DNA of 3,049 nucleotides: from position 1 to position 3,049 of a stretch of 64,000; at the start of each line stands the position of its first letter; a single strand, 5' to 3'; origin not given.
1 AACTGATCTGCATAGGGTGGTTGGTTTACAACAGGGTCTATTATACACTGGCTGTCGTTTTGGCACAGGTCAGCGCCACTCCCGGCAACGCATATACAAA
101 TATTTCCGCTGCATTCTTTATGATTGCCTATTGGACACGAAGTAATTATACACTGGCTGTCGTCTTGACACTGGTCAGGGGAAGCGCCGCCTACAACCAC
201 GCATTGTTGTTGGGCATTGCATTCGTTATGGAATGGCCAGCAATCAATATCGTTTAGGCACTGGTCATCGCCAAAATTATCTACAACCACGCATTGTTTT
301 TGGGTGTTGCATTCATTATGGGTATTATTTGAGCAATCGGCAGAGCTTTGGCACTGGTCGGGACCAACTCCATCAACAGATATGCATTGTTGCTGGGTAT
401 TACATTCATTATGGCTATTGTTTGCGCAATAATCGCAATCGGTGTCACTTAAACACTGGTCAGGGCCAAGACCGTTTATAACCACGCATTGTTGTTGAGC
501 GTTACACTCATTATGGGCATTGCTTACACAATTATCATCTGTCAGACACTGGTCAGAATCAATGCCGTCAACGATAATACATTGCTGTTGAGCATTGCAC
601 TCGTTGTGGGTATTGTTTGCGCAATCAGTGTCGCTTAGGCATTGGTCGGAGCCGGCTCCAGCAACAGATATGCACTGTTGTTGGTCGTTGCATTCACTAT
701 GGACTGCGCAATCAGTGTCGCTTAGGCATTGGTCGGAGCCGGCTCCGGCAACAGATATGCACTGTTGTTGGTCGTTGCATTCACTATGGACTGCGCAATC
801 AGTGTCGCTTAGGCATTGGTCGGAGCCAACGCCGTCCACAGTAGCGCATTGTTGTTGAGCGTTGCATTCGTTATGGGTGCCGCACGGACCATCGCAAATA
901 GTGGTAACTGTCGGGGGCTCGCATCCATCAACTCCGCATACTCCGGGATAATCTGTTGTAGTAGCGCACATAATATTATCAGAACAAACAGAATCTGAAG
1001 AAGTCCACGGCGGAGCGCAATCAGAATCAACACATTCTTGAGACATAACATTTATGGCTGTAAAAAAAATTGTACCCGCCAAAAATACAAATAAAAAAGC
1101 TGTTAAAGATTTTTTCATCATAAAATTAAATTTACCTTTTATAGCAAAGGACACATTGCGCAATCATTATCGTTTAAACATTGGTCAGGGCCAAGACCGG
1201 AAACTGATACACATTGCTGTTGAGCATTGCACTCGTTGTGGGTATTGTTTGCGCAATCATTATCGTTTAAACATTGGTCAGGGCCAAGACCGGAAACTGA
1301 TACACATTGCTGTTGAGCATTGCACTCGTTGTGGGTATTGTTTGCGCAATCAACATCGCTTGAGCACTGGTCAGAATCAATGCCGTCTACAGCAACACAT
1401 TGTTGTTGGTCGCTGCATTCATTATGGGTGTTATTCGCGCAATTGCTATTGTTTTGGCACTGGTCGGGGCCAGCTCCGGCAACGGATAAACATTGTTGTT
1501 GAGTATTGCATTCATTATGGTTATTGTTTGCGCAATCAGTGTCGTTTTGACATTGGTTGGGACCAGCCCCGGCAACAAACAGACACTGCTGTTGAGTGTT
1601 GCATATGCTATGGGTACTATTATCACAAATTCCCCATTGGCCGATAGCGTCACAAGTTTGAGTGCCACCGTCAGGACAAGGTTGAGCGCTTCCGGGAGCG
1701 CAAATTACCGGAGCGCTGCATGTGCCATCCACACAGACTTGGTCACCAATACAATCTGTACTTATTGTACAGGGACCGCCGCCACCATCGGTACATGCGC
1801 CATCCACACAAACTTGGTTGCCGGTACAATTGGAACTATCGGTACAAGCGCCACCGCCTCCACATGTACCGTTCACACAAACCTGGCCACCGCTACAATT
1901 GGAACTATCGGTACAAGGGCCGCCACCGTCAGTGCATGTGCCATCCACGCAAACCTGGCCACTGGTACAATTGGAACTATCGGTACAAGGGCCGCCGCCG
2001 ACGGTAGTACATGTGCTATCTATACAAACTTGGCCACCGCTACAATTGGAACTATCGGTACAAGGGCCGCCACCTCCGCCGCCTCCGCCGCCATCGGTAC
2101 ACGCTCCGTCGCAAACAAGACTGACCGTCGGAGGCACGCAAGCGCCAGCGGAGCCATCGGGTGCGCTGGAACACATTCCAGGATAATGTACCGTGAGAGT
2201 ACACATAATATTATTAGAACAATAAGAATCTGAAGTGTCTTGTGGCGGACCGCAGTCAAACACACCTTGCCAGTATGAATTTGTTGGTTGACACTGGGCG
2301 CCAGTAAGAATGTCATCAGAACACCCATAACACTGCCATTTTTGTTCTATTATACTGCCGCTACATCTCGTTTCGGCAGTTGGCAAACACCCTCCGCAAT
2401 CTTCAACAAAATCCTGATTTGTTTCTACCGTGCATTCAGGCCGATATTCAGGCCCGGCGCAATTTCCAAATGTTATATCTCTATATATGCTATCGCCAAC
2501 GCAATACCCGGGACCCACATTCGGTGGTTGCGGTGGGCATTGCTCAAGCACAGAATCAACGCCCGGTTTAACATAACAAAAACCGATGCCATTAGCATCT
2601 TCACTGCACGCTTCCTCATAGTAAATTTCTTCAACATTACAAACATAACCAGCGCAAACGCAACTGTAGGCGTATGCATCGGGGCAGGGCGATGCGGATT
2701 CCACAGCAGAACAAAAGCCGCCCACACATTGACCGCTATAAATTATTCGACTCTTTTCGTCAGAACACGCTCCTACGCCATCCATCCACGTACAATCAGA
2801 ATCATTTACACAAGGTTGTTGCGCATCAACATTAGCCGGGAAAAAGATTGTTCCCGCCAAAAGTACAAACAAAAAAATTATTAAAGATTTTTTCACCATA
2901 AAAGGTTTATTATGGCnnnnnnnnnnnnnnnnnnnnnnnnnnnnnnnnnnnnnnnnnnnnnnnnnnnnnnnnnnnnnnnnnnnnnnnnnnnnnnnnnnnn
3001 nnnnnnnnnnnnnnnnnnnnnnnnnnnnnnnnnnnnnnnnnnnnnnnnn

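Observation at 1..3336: Tandem paralogous secreted cysteine-rich repeat proteins with perfect DNA repeats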

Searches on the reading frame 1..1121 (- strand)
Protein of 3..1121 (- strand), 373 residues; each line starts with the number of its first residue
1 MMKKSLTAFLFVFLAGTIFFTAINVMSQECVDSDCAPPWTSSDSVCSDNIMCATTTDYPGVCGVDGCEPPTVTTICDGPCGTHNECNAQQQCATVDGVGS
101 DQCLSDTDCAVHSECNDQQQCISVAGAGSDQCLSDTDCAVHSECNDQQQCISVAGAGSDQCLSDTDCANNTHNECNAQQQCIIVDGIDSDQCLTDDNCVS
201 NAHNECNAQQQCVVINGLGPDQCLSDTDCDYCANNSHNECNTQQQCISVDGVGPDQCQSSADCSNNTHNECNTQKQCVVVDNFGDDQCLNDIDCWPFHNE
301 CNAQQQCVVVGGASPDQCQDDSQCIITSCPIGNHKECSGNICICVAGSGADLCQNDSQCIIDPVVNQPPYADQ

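Call 8: search_protein_families(library=pfam, proteins=[window:1-1121:-], max_evalue=1)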
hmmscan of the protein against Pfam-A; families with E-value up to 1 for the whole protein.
window:1-1121:- (373 aa): 1 family
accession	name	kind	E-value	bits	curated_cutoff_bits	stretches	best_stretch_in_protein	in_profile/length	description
PF10707.15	YrbL-PhoP_reg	-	0.084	13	31.5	0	269-304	139-174/185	PhoP regulatory network protein YrbL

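Call 9: search_protein_families(library=ncbifam, proteins=[window:1-1121:-], max_evalue=1)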
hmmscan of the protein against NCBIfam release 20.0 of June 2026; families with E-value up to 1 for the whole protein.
window:1-1121:- (373 aa): 1 family
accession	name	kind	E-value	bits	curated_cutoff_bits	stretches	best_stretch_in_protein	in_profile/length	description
NF033903.0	VaFE_rpt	domain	0.057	13.8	24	0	139-188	2-46/121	VaFE repeat-containing surface-anchored protein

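Call 16: find_homologous_proteins(query=window:3-1121:-, max_evalue=0.001)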
Query window:3-1121:- (373 aa): 9 proteins with E <= 0.001 among 1300 candidates.
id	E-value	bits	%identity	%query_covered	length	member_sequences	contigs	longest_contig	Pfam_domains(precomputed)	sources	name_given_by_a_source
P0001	1.8e-64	236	67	42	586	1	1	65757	PF23416.2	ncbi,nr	ncbi:MAG: hypothetical protein HY005_00315 [Candidatus Staskawiczbacteria bacterium]|nr:hypothetical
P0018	8.1e-43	165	46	58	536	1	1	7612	-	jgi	jgi:hypothetical protein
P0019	2.3e-32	130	30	57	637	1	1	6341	PF10342.16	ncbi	-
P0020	2.1e-24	104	48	31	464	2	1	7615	PF13715.13,PF13620.13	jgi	-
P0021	8.9e-22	96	48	27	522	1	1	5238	PF13715.13,PF13620.13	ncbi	-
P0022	2.8e-21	94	56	23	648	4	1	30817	PF13620.13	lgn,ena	-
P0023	9.2e-16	76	46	31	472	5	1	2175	-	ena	-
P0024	4.6e-14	70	44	27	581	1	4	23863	PF13715.13,PF13620.13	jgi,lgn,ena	-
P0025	5.7e-7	47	45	20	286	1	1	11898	PF00801.27,PF18911.7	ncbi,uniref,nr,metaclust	ncbi:MAG: hypothetical protein A2904_00215 [Candidatus Staskawiczbacteria bacterium RIFCSPLOWO2_01_F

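Call 42: list_cluster_members(proteins=[P0019, P0021, P0026, P0028, P0031, P0034, P0039, P0058, P0066, P0118])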
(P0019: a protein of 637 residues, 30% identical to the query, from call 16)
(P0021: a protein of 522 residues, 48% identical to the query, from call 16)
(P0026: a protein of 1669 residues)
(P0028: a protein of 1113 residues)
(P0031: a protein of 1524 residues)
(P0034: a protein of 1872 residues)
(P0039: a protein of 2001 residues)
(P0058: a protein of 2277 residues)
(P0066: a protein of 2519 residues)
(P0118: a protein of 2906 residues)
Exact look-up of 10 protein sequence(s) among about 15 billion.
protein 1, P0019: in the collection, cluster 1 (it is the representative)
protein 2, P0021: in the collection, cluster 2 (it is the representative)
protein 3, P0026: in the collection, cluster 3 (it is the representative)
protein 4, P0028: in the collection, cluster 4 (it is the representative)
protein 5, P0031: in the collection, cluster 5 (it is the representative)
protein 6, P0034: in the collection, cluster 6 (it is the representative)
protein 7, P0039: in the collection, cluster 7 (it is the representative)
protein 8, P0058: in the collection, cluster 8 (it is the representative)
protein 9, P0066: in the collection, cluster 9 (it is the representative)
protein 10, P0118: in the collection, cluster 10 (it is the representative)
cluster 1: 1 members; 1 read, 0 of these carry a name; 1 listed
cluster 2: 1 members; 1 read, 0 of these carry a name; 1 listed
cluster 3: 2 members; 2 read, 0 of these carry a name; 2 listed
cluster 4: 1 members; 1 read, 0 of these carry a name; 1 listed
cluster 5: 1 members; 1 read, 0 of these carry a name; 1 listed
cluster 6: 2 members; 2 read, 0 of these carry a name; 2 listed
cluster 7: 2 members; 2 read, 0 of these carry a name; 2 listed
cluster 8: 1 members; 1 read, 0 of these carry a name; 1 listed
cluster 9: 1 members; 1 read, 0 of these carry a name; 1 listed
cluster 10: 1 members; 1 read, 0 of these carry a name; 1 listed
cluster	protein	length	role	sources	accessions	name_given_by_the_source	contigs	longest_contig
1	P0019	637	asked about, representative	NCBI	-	-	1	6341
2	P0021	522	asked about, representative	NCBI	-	-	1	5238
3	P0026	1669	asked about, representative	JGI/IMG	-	-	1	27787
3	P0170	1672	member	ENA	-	-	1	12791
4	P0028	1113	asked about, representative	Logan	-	-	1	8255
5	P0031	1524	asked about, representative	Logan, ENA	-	-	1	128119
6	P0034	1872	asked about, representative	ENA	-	-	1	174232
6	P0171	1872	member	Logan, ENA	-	-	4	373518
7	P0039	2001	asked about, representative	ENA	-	-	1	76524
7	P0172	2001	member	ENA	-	-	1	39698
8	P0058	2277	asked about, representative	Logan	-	-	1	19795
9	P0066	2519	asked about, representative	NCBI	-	-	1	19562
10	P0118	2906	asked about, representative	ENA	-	-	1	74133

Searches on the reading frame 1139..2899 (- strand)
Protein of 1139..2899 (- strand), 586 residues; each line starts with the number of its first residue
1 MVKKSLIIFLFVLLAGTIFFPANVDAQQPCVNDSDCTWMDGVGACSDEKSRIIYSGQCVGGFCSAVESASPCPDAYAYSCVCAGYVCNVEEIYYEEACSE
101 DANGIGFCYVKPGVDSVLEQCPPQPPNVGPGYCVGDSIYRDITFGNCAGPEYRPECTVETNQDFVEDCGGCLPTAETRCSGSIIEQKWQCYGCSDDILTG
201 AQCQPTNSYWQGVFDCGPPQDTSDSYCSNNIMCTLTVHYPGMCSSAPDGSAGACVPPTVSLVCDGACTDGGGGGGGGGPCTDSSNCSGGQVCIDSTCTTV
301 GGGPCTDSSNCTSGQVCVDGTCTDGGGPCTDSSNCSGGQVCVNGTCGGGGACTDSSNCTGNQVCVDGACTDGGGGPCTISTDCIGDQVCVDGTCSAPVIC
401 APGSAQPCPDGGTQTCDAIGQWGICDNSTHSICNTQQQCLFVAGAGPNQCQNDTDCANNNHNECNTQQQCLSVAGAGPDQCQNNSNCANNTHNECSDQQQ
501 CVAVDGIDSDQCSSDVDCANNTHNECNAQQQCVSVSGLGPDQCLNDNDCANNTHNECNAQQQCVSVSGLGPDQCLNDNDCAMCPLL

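Call 8: search_protein_families(library=pfam, proteins=[window:1139-2899:-], max_evalue=1)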
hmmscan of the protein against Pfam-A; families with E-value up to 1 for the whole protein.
window:1139-2899:- (586 aa): 2 families
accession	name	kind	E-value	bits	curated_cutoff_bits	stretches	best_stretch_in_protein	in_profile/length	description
PF23416.1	DUF7107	-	0.00038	21.2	24.6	2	279-323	1-47/48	Domain of unknown function (DUF7107)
PF07127.16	Nodulin_late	-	0.03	15.1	30.4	1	6-45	11-40/54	Late nodulin domain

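Call 9: search_protein_families(library=ncbifam, proteins=[window:1139-2899:-], max_evalue=1)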
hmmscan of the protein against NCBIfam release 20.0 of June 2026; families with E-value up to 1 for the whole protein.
window:1139-2899:- (586 aa): 0 families

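Call 12: find_homologous_proteins(query=window:1142-2899:-, max_evalue=0.001)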
Query window:1142-2899:- (586 aa): 17 proteins with E <= 0.001 among 8000 candidates.
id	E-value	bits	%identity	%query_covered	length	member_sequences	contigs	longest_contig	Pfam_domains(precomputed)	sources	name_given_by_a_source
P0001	0.0e+0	1345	100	100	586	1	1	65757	PF23416.2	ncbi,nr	ncbi:MAG: hypothetical protein HY005_00315 [Candidatus Staskawiczbacteria bacterium]|nr:hypothetical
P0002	6.6e-101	357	52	26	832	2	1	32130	PF13620.13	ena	-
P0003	5.1e-100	354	45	27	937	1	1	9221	PF13715.13,PF13620.13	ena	-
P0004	3.1e-88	315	48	44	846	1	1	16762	PF00801.27,PF18911.7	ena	-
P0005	2.8e-76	276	44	27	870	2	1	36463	PF13620.13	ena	-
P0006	2.3e-72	263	50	27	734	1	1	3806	PF13620.13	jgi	jgi:hypothetical protein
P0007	2.5e-67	246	52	26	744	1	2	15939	PF13715.13,PF13620.13,PF17210.10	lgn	-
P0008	1.6e-46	177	50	27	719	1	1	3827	PF13715.13,PF13620.13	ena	-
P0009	3.7e-35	140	47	26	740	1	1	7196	-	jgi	-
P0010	3.2e-17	80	47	22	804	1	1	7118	PF13620.13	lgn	-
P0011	1.1e-14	72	36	46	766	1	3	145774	PF13620.13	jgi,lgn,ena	-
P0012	2.0e-13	68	37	36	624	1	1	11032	PF04706.19,PF01683.24,PF21164.3,PF23416.2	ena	-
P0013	6.5e-10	56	39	20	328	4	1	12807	PF23416.2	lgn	-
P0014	2.6e-7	48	28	43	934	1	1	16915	PF23416.2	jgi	jgi:hypothetical protein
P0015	1.3e-6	45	37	23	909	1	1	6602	PF01520.24,PF23416.2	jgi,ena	-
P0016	2.9e-5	41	31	27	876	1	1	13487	PF13365.13,PF01683.24,PF23416.2,PF00089.33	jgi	jgi:hypothetical protein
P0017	3.2e-4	37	36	20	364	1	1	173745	PF04706.19,PF01683.24,PF23416.2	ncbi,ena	-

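Call 14: find_encoding_contigs(protein=P0001, flank=10000, max_places=4)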
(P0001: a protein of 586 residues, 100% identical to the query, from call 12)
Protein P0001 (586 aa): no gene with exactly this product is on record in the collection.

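Call 15: find_encoding_contigs(protein=P0004, flank=10000, max_places=4)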
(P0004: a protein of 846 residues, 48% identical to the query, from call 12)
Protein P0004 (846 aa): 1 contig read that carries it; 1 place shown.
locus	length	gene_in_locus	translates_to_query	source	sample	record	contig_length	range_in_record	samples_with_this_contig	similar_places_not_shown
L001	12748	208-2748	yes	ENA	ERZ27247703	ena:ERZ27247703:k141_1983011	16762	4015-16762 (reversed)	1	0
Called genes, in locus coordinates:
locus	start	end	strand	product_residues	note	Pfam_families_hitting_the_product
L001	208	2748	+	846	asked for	PF00801:PKD (weak), PF18911:PKD_4 (weak)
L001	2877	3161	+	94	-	PF01783:Ribosomal_L32p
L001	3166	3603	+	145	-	PF01029:NusB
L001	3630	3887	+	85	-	PF01541:GIY-YIG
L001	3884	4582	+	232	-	PF22935:RM44_endonuclase, PF14622:Ribonucleas_3_3, PF00636:Ribonuclease_3, PF00035:dsrm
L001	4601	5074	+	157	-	PF00886:Ribosomal_S16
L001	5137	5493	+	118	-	PF20815:GIY_YIG_2 (weak), PF01541:GIY-YIG (weak)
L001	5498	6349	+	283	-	PF00227:Proteasome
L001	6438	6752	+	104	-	PF13083:KH_KhpA-B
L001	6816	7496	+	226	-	PF01746:tRNA_m1G_MT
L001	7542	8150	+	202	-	-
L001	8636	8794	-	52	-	-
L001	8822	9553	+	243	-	PF00376:MerR, PF12728:HTH_17, PF13411:MerR_1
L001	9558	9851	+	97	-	PF14213:DUF4325 (weak)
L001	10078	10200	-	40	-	-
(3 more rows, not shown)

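Call 45: find_related_loci(query=A4, collection=metagenome_contigs, flank=8000)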
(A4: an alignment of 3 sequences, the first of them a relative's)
Query A4 (846 aa) in metagenome_contigs; peptide patterns used: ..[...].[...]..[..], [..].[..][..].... (x = any residue, [..] = any of these).
600 stretches matched a pattern (row limit reached: there are more); 18 encode a relative of the query (tblastn E <= 1e-3); 18 distinct loci.
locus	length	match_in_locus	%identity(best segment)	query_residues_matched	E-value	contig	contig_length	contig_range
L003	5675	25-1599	46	300-846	1e-135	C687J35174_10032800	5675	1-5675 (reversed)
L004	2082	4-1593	45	315-846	3e-138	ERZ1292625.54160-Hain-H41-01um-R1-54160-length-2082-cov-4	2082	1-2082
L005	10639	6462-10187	44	9-846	6e-124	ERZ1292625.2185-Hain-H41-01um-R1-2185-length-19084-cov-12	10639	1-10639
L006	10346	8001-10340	34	243-787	6e-58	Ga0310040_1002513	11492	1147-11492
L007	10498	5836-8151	45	306-529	1e-42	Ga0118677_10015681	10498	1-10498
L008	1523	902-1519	47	330-521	6e-42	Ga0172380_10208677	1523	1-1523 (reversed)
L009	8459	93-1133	40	324-543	7e-36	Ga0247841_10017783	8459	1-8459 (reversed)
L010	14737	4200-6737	34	243-846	5e-66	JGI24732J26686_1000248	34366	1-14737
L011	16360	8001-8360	47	331-518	2e-28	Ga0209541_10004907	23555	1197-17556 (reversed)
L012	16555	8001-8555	41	229-529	4e-28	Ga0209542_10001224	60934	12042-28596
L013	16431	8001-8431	58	332-572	5e-27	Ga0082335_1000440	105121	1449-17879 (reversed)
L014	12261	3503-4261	38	326-521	9e-36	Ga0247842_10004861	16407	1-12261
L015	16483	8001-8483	34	333-515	6e-16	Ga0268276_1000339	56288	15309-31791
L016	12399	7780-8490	30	300-529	6e-10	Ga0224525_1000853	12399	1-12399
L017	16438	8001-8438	74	363-578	3e-8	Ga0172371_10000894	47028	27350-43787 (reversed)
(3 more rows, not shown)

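Call 50: search_solved_structures(query=window:1142-2899:-, max_evalue=1)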
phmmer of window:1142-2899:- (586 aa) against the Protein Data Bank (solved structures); distinct sequences matched with E-value up to 1: 1.
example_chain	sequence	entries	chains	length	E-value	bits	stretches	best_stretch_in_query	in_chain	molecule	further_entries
6cvn_D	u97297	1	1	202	0.025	16.3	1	458-570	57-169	Microtubule-associated protein tau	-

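Call 64: predict_structure(alignment_id=A6)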
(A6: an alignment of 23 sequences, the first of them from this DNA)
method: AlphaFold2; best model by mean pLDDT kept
length: 586 residues; sequences in the alignment: 23
mean_pLDDT: 66.1   pTM: 0.28
mean pLDDT of the five models: 66.1, 65.8, 64.4, 64.3, 59.4
residues with pLDDT >= 90: 44; 70-90: 290; 50-70: 96; < 50: 156
segments of 3 or more residues with pLDDT < 50: 18-27, 39-54, 66-166, 267-279, 299-302, 349-351, 372-374, 584-586
pLDDT, mean of each block of 10 residues (from residue 1): 75 57 48 64 30 55 53 27 25 32 37 27 28 26 27 29 50 84 87 75 85 85 87 90 77 85 65 37 57 55 67 78 65 64 60 66 67 61 74 70 80 82 78 87 80 84 85 81 81 86 83 86 86 84 85 86 85 85 57
secondary structure, 60 per line:
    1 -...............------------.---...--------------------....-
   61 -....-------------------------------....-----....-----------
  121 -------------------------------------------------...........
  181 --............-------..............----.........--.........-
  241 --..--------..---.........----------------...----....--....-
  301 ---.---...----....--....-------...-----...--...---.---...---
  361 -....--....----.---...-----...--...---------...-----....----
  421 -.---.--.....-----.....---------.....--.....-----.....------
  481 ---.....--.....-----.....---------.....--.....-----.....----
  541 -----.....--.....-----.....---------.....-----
elements in order: H2-16 E56-59 E62-65 E97-100 E106-109 E170-180 E183-194 E202-215 E220-228 E231-239 E258-266 E290-293 E296-299 E315-318 E321-324 E340-342 E345-347 E362-365 E368-371 E388-390 E393-395 E405-407 E413-416 E429-433 E439-443 H453-457 E460-464 E470-474 H484-488 E491-495 E501-505 H515-519 E522-526 E532-536 H546-550 E553-557 E563-567 H577-581

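Call 77: search_protein_families(library=pfam, proteins=[L005:6465-10187:+, L010:2925-6737:+, P0004, L005:6028-6450:+, L010:2044-2451:+, L010:2474-2896:+, L005:3675-5834:-], max_evalue=0.01)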
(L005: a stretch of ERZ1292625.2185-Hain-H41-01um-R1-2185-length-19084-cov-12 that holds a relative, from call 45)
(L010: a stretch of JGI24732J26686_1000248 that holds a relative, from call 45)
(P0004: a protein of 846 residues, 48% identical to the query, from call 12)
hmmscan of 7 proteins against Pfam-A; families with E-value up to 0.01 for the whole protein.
L005:6465-10187:+ (1241 aa): 2 families
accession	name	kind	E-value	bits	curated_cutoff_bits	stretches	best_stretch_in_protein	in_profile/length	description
PF18911.6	PKD_4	-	9.8e-10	38.8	27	1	1175-1220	33-78/85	PKD domain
PF00801.26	PKD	-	4.1e-07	30.3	23.5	1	1177-1216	30-71/80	PKD domain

L010:2925-6737:+ (1271 aa): 0 families

P0004 (846 aa): 2 families
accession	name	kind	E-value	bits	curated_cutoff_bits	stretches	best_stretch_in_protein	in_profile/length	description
PF00801.26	PKD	-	1.1e-06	28.9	23.5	1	772-817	26-68/80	PKD domain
PF18911.6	PKD_4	-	1.9e-06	28.2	27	1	772-817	31-71/85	PKD domain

L005:6028-6450:+ (141 aa): 0 families

L010:2044-2451:+ (136 aa): 0 families

L010:2474-2896:+ (141 aa): 0 families

L005:3675-5834:- (719 aa): 0 families

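Call 90: search_protein_families(library=pfam, proteins=[L005:6028-6450:+], max_evalue=10)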
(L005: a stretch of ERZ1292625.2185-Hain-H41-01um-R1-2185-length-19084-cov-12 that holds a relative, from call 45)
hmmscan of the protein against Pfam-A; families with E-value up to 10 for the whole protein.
L005:6028-6450:+ (141 aa): 0 families
